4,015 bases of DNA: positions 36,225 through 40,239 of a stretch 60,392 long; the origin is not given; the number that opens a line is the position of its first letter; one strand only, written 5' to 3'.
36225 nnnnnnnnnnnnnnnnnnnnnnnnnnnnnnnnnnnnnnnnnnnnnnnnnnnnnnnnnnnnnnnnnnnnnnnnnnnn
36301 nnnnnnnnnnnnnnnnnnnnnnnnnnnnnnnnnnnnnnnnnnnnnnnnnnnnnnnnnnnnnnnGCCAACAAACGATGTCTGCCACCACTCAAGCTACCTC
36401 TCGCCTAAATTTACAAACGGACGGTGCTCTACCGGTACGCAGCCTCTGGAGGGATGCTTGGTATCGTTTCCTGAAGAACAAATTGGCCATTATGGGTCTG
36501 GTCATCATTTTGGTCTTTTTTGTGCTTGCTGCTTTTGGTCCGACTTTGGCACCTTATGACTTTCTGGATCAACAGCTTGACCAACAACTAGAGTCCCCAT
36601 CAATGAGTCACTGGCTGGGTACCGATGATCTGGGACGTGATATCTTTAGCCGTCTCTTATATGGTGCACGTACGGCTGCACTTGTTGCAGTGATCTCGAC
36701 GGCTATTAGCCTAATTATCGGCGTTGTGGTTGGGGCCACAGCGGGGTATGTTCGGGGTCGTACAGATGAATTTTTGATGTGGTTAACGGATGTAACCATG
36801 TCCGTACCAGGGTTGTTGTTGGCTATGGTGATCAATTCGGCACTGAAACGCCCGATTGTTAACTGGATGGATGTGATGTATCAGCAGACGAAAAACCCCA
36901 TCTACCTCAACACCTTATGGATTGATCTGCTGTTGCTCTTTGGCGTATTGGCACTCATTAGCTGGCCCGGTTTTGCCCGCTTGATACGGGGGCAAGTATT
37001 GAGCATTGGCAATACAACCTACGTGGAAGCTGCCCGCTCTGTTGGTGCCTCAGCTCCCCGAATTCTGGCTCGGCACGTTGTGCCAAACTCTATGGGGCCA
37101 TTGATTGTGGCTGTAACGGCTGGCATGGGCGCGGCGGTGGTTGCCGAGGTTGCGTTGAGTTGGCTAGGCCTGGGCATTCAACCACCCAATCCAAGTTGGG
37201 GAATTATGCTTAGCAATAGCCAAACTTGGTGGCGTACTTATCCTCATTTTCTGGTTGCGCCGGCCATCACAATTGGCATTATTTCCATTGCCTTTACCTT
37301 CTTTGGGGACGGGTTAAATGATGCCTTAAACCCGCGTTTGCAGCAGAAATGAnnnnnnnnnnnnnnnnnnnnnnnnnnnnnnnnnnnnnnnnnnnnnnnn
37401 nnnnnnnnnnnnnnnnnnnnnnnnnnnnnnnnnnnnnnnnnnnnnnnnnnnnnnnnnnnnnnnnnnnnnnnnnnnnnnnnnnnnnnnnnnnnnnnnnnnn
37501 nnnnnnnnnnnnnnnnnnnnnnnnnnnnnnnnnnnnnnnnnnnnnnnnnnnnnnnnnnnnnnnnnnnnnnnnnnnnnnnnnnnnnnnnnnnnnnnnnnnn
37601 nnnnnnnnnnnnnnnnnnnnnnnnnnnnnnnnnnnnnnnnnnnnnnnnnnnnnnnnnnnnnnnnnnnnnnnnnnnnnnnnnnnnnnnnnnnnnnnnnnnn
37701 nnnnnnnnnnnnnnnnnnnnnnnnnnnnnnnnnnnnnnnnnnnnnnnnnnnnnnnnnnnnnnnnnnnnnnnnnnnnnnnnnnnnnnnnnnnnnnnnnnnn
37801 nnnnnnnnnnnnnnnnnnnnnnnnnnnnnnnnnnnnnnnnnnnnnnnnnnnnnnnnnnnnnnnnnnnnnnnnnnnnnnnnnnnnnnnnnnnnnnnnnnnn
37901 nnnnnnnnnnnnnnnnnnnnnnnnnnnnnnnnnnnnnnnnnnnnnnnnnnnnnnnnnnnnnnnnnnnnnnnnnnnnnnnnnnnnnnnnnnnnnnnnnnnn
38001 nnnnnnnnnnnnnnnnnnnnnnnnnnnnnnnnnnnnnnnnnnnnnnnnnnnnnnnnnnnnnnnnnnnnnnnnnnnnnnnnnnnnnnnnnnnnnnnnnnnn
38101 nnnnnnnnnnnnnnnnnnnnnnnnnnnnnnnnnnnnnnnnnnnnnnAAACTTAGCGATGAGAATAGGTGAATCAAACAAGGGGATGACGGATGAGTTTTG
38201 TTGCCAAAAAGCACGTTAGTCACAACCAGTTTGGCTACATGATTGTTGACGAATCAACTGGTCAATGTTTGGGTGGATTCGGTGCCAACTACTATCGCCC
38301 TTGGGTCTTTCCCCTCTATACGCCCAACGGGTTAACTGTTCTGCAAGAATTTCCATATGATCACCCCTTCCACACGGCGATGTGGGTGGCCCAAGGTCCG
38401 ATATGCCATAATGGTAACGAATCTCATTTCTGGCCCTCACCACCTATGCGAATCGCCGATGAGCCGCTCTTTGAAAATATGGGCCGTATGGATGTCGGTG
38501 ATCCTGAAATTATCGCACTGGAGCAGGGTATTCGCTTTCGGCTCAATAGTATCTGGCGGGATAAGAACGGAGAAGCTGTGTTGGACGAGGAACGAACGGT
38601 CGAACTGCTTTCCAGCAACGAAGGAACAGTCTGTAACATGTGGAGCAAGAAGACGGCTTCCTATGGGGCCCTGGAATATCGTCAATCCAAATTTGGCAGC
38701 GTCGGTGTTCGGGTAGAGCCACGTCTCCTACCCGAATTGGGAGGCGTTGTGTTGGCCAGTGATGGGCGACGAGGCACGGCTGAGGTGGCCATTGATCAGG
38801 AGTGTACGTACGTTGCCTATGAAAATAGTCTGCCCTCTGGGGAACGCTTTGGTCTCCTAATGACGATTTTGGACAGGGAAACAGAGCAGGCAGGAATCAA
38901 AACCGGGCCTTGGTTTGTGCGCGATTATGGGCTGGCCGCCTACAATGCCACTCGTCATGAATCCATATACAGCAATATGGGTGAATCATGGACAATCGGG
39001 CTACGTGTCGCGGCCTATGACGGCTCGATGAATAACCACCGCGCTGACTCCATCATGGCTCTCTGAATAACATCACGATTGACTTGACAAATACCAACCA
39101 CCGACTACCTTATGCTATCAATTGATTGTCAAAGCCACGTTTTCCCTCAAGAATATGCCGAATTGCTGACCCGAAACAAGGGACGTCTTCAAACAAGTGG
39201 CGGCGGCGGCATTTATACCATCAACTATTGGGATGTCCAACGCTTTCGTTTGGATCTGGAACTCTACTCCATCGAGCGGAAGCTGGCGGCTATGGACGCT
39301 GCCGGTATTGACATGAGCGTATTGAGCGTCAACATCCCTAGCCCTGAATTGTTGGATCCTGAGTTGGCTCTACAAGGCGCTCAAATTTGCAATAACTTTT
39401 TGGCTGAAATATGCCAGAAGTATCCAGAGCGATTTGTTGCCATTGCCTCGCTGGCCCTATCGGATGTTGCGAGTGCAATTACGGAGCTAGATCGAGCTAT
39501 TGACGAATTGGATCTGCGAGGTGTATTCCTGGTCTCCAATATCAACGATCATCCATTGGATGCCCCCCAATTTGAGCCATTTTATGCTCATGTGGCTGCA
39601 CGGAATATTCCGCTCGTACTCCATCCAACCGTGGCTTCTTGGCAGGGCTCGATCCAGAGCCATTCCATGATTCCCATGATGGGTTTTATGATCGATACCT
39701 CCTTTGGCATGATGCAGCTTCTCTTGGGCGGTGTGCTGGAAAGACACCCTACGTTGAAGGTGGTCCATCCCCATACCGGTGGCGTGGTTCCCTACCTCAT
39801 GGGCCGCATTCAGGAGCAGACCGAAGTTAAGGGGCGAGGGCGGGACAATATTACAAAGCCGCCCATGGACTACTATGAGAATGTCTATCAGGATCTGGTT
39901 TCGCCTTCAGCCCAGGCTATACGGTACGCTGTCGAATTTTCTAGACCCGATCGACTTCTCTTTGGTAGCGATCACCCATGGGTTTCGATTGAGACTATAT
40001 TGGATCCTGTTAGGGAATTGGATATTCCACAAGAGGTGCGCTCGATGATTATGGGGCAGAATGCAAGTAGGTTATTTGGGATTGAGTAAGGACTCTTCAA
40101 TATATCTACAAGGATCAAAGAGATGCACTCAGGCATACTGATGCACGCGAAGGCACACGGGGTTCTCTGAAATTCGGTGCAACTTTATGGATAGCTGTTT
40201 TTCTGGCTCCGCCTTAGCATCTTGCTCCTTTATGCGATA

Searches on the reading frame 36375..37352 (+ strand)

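Call 15: search_protein_families(library=pfam, proteins=[window:36375-37352:+], max_evalue=0.001)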
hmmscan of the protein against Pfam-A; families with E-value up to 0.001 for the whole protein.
window:36375-37352:+ (325 aa): 2 families
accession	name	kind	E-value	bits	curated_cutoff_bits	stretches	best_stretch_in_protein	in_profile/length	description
PF00528.27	BPD_transp_1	-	3.5e-32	112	26.4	1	116-323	1-183/184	Binding-protein-dependent transport system inner membrane component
PF12911.12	OppC_N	-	4.9e-19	68.4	23.9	1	23-75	1-53/53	N-terminal TM domain of oligopeptide transport permease C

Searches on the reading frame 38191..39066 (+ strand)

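Call 15: search_protein_families(library=pfam, proteins=[window:38191-39066:+], max_evalue=0.001)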
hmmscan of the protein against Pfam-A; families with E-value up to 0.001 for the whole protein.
window:38191-39066:+ (291 aa): 1 family
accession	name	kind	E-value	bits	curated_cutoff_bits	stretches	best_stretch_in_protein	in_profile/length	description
PF14100.11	DUF6807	-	1.1e-27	97.8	27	1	33-288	24-268/270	Family of unknown function (DUF6807)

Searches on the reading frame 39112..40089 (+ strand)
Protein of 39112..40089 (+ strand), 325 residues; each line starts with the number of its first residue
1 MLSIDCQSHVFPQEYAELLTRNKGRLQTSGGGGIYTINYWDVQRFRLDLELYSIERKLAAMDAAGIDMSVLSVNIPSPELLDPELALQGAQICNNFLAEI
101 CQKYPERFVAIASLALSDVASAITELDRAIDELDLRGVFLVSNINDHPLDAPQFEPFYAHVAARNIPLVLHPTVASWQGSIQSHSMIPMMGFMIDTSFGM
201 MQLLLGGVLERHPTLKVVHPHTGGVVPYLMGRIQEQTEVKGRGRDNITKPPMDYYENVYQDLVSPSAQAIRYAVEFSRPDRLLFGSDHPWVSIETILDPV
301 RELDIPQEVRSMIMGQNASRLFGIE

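Call 15: search_protein_families(library=pfam, proteins=[window:39112-40089:+], max_evalue=0.001)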
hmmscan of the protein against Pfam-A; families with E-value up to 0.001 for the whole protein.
window:39112-40089:+ (325 aa): 1 family
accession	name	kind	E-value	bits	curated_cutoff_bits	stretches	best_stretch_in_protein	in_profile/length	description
PF04909.20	Amidohydro_2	-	2.1e-29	103.7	26.4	1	4-324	1-289/289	Amidohydrolase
